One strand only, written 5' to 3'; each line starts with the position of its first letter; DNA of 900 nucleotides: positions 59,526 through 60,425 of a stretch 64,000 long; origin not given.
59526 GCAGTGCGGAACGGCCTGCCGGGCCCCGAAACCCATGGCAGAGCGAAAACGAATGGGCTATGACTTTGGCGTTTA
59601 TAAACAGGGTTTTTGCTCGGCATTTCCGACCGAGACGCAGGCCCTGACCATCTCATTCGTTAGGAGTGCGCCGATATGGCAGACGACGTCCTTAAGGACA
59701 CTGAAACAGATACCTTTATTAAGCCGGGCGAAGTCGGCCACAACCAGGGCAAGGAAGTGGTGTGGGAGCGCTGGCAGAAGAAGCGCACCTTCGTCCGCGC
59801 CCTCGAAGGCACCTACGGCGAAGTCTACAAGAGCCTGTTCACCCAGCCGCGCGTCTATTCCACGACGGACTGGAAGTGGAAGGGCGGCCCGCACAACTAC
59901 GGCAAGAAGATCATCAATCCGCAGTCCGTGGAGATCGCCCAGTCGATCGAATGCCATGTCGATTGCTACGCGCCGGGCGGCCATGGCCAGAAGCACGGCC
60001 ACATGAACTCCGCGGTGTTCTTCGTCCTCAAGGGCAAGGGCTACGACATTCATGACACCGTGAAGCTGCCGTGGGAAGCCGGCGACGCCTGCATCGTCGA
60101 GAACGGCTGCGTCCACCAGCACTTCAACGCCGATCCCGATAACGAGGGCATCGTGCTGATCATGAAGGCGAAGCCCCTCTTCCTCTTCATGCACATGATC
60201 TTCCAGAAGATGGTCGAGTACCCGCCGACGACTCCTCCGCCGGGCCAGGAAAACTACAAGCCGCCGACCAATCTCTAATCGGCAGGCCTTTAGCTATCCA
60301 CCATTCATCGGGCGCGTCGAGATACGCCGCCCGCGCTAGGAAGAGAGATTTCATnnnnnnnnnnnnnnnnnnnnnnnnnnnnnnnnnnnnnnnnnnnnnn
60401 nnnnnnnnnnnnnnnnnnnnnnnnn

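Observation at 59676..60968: Isolated tandem pair of paralogous cupin genes with lower GC and its own terminator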

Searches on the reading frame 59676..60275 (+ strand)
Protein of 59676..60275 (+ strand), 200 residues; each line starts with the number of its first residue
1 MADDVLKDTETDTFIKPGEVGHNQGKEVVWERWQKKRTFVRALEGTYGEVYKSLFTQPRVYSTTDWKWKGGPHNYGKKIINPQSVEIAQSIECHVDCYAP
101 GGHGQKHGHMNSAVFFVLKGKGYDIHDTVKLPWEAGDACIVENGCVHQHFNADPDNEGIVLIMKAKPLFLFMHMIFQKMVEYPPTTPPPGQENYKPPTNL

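Call 3: search_protein_families(library=pfam, proteins=[window:59676-60275:+], max_evalue=1)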
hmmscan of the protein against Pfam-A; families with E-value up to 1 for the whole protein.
window:59676-60275:+ (200 aa): 3 families
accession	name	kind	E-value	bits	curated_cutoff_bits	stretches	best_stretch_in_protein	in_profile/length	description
PF07883.17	Cupin_2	-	2.5e-09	37.2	27.2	1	97-155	4-62/70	Cupin domain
PF12973.13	Cupin_7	-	0.0012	19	27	1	98-164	40-100/105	ChrR Cupin-like domain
PF02041.22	Auxin_BP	-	0.0047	17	21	1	89-152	42-114/167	Auxin binding protein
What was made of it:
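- Checked: Both pass the Pfam Cupin_2 cut-off (call 3).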

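Call 4: search_protein_families(library=ncbifam, proteins=[window:59676-60275:+], max_evalue=1)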
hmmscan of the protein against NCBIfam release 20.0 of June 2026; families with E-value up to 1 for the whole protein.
window:59676-60275:+ (200 aa): 2 families
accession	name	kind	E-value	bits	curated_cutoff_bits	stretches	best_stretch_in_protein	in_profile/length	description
NF049978.1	AminoSalDhMabB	equivalog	1.3e-08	34.7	650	1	81-177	238-333/351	5-aminosalicylate 1,2-dioxygenase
TIGR02272.1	gentisate_1_2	equivalog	0.0088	15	442.1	1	86-152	77-144/336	gentisate 1,2-dioxygenase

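Call 7: search_solved_structures(query=window:59676-60275:+, max_evalue=1, show_alignments=2)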
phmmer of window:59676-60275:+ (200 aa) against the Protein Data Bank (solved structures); distinct sequences matched with E-value up to 1: 15.
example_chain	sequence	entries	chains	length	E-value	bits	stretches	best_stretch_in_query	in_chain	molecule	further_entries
3bu7_A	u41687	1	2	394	7.3e-09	38.6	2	93-158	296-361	Gentisate 1,2-dioxygenase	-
4rd7_A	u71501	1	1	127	0.0034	20.1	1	98-153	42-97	Cupin 2 conserved barrel domain protein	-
1o4t_A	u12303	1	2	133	0.053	16.2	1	100-157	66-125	putative oxalate decarboxylase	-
2d40_A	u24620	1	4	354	0.081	15.6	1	91-160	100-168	putative gentisate 1,2-dioxygenase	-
3o14_A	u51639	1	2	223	0.094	15.4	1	53-127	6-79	Anti-ECFsigma factor, ChrR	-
1oij_C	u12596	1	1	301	0.17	14.6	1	113-153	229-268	PUTATIVE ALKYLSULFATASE ATSK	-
1oih_A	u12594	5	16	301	0.17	14.5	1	113-153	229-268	PUTATIVE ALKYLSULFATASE ATSK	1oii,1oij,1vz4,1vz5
1oij_A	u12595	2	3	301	0.17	14.5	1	113-153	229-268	PUTATIVE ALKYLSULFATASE ATSK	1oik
8awp_A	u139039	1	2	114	0.19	14.4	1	97-158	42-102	Cupin_2 domain-containing protein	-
4fag_A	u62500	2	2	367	0.21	14.2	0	95-152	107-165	Gentisate 1,2-dioxygenase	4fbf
4fah_A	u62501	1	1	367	0.24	14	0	96-152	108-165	Gentisate 1,2-dioxygenase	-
3nst_A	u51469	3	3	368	0.24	14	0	97-152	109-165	Gentisate 1,2-dioxygenase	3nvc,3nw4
2phd_A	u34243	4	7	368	0.25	14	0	97-152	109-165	Gentisate 1,2-dioxygenase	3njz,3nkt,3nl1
9jew_A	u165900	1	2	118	0.37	13.4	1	97-163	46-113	Cupin type-2 domain-containing protein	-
1lr5_A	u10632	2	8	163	0.46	13.1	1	90-171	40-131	Auxin binding protein 1 | auxin-binding protein 1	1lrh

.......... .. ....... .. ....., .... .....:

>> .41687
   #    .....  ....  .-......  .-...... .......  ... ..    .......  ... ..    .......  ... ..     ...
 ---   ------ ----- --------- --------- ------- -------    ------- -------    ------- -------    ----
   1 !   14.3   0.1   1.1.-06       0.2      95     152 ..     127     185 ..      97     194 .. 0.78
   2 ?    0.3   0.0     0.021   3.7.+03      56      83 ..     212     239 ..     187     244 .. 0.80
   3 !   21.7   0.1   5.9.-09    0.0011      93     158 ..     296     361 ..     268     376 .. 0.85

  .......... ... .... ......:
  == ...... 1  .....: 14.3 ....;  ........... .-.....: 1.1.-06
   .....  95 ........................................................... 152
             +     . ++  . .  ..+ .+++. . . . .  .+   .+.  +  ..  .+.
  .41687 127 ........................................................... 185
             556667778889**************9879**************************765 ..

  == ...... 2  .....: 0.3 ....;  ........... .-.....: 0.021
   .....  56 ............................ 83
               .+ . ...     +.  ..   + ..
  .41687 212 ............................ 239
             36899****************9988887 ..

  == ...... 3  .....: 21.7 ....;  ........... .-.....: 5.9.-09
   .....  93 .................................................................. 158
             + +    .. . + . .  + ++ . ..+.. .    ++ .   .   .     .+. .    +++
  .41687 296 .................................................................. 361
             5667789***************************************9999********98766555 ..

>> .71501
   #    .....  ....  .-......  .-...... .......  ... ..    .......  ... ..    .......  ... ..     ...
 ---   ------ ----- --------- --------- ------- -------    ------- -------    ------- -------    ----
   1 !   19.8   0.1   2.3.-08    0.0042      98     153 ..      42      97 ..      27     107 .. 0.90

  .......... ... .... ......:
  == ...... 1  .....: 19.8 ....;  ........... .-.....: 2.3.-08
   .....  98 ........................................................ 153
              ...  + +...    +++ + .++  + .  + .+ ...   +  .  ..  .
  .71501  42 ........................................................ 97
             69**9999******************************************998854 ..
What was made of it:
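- On Gentisate/salicylate 1,2-dioxygenase: The alignment register was taken from call 7.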

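Call 9: find_homologous_proteins(query=window:59676-60275:+)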
Query window:59676-60275:+ (200 aa): 1242 proteins with E <= 0.001 among 1256 candidates; the best 120 are listed.
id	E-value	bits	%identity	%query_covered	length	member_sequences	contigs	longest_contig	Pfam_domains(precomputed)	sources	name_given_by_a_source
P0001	2.4e-135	467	97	100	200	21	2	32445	PF07883.18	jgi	jgi:mannose-6-phosphate isomerase-like protein (cupin superfamily)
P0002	1.3e-132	458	93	100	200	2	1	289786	PF07883.18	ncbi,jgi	ncbi:MAG TPA: cupin domain-containing protein [Alphaproteobacteria bacterium]|jgi:mannose-6-phosphat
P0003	2.9e-122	424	88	100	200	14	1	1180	PF07883.18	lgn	-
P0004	1.1e-121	422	87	100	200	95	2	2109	PF07883.18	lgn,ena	-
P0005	2.9e-112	391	80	100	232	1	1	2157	PF07883.18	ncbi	-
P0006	3.5e-112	391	82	100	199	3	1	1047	PF07883.18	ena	-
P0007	2.0e-111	389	80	100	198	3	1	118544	PF07883.18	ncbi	ncbi:MAG: cupin domain-containing protein [Gemmatimonas sp.]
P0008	7.5e-110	384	78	100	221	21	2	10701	PF07883.18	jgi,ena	-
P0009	2.9e-109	382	79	100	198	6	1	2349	PF07883.18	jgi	jgi:mannose-6-phosphate isomerase-like protein (cupin superfamily)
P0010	4.7e-109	381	79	100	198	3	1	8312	PF07883.18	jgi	jgi:mannose-6-phosphate isomerase-like protein (cupin superfamily)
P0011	2.4e-108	379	78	100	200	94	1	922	PF07883.18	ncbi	-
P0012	3.6e-108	378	78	100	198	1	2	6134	PF07883.18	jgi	jgi:mannose-6-phosphate isomerase-like protein (cupin superfamily)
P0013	4.7e-108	378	78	100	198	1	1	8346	PF07883.18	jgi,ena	-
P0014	4.8e-108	378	78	100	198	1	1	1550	PF07883.18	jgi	jgi:mannose-6-phosphate isomerase-like protein (cupin superfamily)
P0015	5.2e-108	378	78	100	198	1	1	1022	PF07883.18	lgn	-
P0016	1.0e-107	377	78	100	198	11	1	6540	PF07883.18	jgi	jgi:mannose-6-phosphate isomerase-like protein (cupin superfamily)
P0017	4.7e-106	371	76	100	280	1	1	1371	PF07883.18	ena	-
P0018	8.8e-106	370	78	99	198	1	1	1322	PF07883.18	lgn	-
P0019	5.7e-105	368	77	100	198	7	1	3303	PF07883.18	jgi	jgi:mannose-6-phosphate isomerase-like protein (cupin superfamily)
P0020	1.1e-103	363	77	97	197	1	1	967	PF07883.18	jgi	jgi:mannose-6-phosphate isomerase-like protein (cupin superfamily)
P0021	1.3e-103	363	77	97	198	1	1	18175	PF07883.18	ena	-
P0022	2.0e-103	363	82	91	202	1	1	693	PF07883.18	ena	-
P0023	1.6e-102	360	76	100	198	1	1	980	PF07883.18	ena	-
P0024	4.9e-102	358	75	100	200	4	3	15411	PF07883.18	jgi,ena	jgi:mannose-6-phosphate isomerase-like protein (cupin superfamily)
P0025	2.5e-100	352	75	100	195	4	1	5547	PF07883.18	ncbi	-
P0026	6.7e-100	351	75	97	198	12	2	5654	PF07883.18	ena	-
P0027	1.7e-99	350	75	97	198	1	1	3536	PF07883.18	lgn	-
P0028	3.7e-99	349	74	100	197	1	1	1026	PF07883.18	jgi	jgi:mannose-6-phosphate isomerase-like protein (cupin superfamily)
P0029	3.8e-99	349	73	100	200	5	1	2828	PF07883.18,PF02041.23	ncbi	-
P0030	2.0e-98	346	74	97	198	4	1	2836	PF07883.18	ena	-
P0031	3.3e-98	345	79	91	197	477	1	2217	PF07883.18,PF12973.14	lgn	-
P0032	3.3e-98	345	81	88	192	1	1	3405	PF07883.18,PF12973.14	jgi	jgi:Cupin domain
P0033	1.2e-97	344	71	100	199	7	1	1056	PF07883.18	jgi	-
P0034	1.4e-97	343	72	100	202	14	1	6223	PF07883.18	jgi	jgi:mannose-6-phosphate isomerase-like protein (cupin superfamily)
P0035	3.1e-97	342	72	100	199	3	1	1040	PF07883.18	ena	-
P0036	3.7e-97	342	80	89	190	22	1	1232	PF07883.18,PF12973.14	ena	-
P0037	5.4e-97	341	75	95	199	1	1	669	PF07883.18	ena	-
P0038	1.1e-96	340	78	90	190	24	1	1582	PF07883.18,PF12973.14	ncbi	-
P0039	1.3e-96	340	74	94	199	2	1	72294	PF07883.18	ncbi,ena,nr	ncbi:MAG: cupin domain-containing protein [Alphaproteobacteria bacterium]|nr:cupin domain-containing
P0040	1.4e-96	340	76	92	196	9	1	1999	PF07883.18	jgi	jgi:mannose-6-phosphate isomerase-like protein (cupin superfamily)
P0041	1.4e-96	340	73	99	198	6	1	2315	PF07883.18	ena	-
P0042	1.7e-96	340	72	100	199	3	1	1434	PF07883.18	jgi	jgi:mannose-6-phosphate isomerase-like protein (cupin superfamily)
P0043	2.5e-96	339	80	88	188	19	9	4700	PF07883.18,PF12973.14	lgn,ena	-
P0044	3.0e-96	339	76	90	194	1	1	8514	PF07883.18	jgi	jgi:mannose-6-phosphate isomerase-like protein (cupin superfamily)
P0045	7.4e-96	338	75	98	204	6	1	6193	PF07883.18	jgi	jgi:mannose-6-phosphate isomerase-like protein (cupin superfamily)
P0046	9.8e-96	337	79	87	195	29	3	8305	PF07883.18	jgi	jgi:hypothetical protein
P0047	9.9e-96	337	74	96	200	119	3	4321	PF07883.18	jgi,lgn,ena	jgi:mannose-6-phosphate isomerase-like protein (cupin superfamily)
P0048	1.6e-95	337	70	100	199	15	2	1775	PF07883.18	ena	-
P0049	2.3e-95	336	72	99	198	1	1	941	PF07883.18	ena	-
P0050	4.1e-95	335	74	94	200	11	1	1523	PF07883.18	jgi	-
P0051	5.0e-95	335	70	98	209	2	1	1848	PF07883.18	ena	-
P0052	6.3e-95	335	75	92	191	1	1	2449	PF07883.18,PF12973.14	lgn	-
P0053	1.0e-94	334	70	98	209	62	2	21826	PF07883.18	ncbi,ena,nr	ncbi:MAG: cupin domain-containing protein [Proteobacteria bacterium]|nr:cupin domain-containing prot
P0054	1.1e-94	334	71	100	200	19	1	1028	PF07883.18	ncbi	-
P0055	1.1e-94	334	71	98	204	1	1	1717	PF07883.18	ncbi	-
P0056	1.2e-94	334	70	98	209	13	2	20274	PF07883.18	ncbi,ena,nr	ncbi:MAG: cupin domain-containing protein [Proteobacteria bacterium]|nr:cupin domain-containing prot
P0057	1.8e-94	333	74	95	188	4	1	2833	PF07883.18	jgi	-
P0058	2.1e-94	333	78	90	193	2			PF07883.18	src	-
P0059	2.3e-94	333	70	97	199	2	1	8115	PF07883.18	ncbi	ncbi:MAG: cupin domain-containing protein [Kiloniellales bacterium]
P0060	2.5e-94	333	72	98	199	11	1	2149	PF07883.18,PF12973.14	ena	-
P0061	2.8e-94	333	76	89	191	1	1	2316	PF07883.18,PF12973.14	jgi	jgi:quercetin dioxygenase-like cupin family protein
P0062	3.5e-94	332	70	100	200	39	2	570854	PF07883.18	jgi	jgi:mannose-6-phosphate isomerase-like protein (cupin superfamily)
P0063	3.7e-94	332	76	92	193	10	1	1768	PF07883.18,PF12973.14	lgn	-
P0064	4.0e-94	332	71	95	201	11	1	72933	PF07883.18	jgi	jgi:mannose-6-phosphate isomerase-like protein (cupin superfamily)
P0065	4.3e-94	332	73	93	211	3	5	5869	PF07883.18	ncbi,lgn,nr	ncbi:MAG TPA: cupin domain-containing protein [Kiloniellales bacterium]|nr:cupin domain-containing p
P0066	5.8e-94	332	71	98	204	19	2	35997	PF07883.18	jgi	jgi:mannose-6-phosphate isomerase-like protein (cupin superfamily)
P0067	6.9e-94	331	76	90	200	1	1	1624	PF07883.18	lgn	-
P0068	7.8e-94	331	74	92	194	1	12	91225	PF07883.18,PF12973.14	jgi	jgi:quercetin dioxygenase-like cupin family protein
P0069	8.0e-94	331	73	95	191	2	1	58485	PF07883.18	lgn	-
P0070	8.2e-94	331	76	93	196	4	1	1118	PF07883.18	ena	-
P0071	1.4e-93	330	77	88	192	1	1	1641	PF07883.18,PF12973.14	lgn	-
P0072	2.2e-93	330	70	93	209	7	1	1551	PF07883.18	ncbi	-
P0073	2.3e-93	330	73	92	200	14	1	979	PF07883.18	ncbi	-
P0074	2.4e-93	330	78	88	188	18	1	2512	PF07883.18,PF12973.14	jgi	jgi:quercetin dioxygenase-like cupin family protein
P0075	2.6e-93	329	68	100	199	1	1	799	PF07883.18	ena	-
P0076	3.4e-93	329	70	100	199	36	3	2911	PF07883.18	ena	-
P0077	4.8e-93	329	78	88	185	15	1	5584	PF07883.18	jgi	-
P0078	5.6e-93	328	75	90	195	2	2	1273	PF07883.18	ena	-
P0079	6.0e-93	328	78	88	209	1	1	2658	PF07883.18,PF12973.14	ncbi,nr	ncbi:MAG: cupin domain-containing protein [Gammaproteobacteria bacterium]|nr:cupin domain-containing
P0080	6.1e-93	328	69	100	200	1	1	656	PF07883.18,PF12973.14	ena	-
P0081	6.9e-93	328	73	96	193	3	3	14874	PF07883.18,PF12973.14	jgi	jgi:hypothetical protein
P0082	6.9e-93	328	77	85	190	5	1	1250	PF07883.18,PF12973.14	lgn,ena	-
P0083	7.2e-93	328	71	96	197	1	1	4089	PF07883.18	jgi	jgi:quercetin dioxygenase-like cupin family protein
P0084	7.8e-93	328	70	98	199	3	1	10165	PF07883.18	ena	-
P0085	8.3e-93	328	72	93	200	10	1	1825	PF07883.18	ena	-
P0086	8.9e-93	328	77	89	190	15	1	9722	PF07883.18,PF12973.14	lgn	-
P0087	1.0e-92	328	77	87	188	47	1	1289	PF07883.18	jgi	jgi:mannose-6-phosphate isomerase-like protein (cupin superfamily)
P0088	1.1e-92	327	70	100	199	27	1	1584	PF07883.18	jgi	jgi:mannose-6-phosphate isomerase-like protein (cupin superfamily)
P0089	1.1e-92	327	70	100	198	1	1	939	PF07883.18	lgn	-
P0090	1.3e-92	327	76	87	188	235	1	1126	PF07883.18,PF12973.14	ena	-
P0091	1.4e-92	327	73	90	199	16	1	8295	PF07883.18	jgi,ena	-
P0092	1.6e-92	327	70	95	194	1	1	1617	PF07883.18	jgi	-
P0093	1.6e-92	327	69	100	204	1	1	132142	PF07883.18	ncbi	-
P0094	1.9e-92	327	78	87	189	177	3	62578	PF07883.18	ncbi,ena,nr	ncbi:MAG: gentisate 1,2-dioxygenase [Burkholderiales bacterium RIFCSPHIGHO2_12_FULL_61_11]|nr:MAG: g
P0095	2.0e-92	327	77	87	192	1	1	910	PF07883.18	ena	-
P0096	2.2e-92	326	69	100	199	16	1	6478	PF07883.18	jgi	-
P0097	2.5e-92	326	74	90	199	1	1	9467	PF07883.18,PF12973.14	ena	-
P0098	2.7e-92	326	77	87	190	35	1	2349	PF07883.18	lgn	-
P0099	2.9e-92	326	72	91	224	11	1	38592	PF07883.18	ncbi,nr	ncbi:cupin domain-containing protein [Reinekea forsetii]|nr:cupin domain-containing protein [Reineke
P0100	3.1e-92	326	69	99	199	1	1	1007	PF07883.18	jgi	jgi:mannose-6-phosphate isomerase-like protein (cupin superfamily)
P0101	3.8e-92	326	77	87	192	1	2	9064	PF07883.18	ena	-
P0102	3.8e-92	326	69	100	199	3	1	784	PF07883.18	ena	-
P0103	4.1e-92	326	77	87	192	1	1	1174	PF07883.18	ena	-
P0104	4.3e-92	325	74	89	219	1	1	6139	PF07883.18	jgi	jgi:mannose-6-phosphate isomerase-like protein (cupin superfamily)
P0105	4.8e-92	325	69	100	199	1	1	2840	PF07883.18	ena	-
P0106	6.7e-92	325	74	88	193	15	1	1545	PF07883.18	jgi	jgi:hypothetical protein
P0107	6.8e-92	325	74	91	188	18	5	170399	PF07883.18,PF12973.14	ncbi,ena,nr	ncbi:MAG: cupin domain-containing protein [Gammaproteobacteria bacterium]|nr:cupin domain-containing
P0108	7.9e-92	325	71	96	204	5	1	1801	PF07883.18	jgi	jgi:mannose-6-phosphate isomerase-like protein (cupin superfamily)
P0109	8.6e-92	324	74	91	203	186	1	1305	PF07883.18,PF12973.14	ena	-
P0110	8.7e-92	324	73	92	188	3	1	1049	PF07883.18,PF12973.14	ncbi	-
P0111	9.6e-92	324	72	91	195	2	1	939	PF07883.18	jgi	jgi:hypothetical protein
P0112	1.1e-91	324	75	89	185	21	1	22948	PF07883.18,PF12973.14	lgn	-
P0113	1.1e-91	324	76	88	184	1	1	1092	PF07883.18,PF12973.14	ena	-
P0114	1.2e-91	324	74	89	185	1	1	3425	PF07883.18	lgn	-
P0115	1.2e-91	324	75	89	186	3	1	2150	PF07883.18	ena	-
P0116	1.2e-91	324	73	90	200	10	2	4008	PF07883.18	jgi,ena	jgi:mannose-6-phosphate isomerase-like protein (cupin superfamily)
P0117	1.4e-91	324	73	92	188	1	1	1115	PF07883.18,PF12973.14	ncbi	-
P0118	1.5e-91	324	74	91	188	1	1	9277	PF07883.18,PF12973.14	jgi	jgi:quercetin dioxygenase-like cupin family protein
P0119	1.6e-91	324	71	92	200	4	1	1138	PF07883.18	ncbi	-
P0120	1.6e-91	324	73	92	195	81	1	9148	PF07883.18,PF12973.14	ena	-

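Call 10: find_encoding_contigs(protein=P0007, flank=8000, max_places=2)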
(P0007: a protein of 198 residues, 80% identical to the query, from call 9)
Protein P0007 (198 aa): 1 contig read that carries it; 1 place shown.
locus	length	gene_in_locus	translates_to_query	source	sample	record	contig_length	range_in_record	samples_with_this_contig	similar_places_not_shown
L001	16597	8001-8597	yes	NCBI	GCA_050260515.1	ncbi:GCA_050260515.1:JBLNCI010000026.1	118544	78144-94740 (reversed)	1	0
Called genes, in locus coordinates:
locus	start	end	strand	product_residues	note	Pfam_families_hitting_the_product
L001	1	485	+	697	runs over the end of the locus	PF01464:SLT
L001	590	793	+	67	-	-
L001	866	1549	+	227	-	PF00702:Hydrolase, PF13419:HAD_2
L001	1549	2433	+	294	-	PF12146:Hydrolase_4, PF00561:Abhydrolase_1, PF12697:Abhydrolase_6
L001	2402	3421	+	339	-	PF00291:PALP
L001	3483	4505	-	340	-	-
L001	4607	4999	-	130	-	PF04519:Bactofilin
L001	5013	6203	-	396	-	PF01551:Peptidase_M23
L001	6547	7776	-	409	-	PF01306:LacY_symp (weak), PF07690:MFS_1, PF12832:MFS_1_like (faint), PF07690:MFS_1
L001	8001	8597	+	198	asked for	PF07883:Cupin_2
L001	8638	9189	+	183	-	PF02041:Auxin_BP, PF07883:Cupin_2 (faint)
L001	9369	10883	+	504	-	PF01970:TctA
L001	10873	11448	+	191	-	PF07331:TctB (weak)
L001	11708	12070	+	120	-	-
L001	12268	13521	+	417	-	PF03401:TctC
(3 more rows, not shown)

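Call 11: find_encoding_contigs(protein=P0107, flank=8000, max_places=2)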
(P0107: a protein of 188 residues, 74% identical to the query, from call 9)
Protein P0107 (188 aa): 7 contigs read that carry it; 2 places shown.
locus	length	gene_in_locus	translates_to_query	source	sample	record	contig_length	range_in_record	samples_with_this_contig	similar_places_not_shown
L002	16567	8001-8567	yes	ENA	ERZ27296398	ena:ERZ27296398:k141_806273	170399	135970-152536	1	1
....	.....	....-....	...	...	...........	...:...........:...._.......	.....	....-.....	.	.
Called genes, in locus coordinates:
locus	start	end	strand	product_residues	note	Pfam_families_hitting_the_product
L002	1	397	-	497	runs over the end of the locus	PF01970:TctA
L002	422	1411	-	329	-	PF03401:TctC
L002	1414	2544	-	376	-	PF07883:Cupin_2 (weak), PF00190:Cupin_1 (faint)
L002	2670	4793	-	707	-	PF07715:Plug (faint), PF00593:TonB_dep_Rec_b-barrel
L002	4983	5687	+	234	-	PF13386:DsbD_2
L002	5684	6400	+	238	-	PF00596:Aldolase_II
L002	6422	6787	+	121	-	-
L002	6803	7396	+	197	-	-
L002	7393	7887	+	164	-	-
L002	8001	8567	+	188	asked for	PF12973:Cupin_7 (weak), PF07883:Cupin_2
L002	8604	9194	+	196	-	PF02041:Auxin_BP (weak), PF07883:Cupin_2 (faint)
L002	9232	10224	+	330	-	PF03401:TctC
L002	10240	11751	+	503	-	PF01970:TctA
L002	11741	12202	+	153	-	PF07331:TctB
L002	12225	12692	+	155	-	PF00111:Fer2 (weak), PF01799:Fer2_2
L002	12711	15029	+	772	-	PF20256:MoCoBD_2, PF02738:MoCoBD_1, PF20256:MoCoBD_2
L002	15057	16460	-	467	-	-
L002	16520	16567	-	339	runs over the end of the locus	PF01557:FAA_hydrolase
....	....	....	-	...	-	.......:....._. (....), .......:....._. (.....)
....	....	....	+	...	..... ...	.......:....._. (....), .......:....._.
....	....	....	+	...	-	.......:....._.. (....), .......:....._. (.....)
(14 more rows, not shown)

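Call 12: find_encoding_contigs(protein=P0099, flank=8000, max_places=2)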
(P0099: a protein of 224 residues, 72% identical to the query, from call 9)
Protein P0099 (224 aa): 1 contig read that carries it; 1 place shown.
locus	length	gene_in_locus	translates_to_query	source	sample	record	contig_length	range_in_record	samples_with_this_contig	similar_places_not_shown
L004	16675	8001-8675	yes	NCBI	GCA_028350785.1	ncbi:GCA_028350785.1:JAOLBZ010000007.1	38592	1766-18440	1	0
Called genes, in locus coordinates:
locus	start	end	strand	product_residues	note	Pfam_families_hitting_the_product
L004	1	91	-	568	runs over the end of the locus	PF01869:BcrAD_BadFG (faint), PF06277:EutA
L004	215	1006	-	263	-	PF09339:HTH_IclR, PF01614:IclR_C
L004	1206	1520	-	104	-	PF00355:Rieske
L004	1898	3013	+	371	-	PF00190:Cupin_1 (faint), PF07883:Cupin_2 (weak)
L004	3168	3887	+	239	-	PF03824:NicO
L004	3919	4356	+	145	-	-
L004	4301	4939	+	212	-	PF03773:ArsP_1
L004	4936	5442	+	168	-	-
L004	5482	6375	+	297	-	PF02254:TrkA_N (weak), PF02737:3HCDH_N (weak), PF02826:2-Hacid_dh_C (weak), PF03446:NAD_binding_2, PF03807:F420_oxidored (weak), PF14833:NAD_binding_11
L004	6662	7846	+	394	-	PF12697:Abhydrolase_6 (weak)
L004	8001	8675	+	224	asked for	PF07883:Cupin_2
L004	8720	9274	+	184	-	-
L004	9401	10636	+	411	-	PF03401:TctC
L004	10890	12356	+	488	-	PF01970:TctA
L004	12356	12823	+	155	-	PF07331:TctB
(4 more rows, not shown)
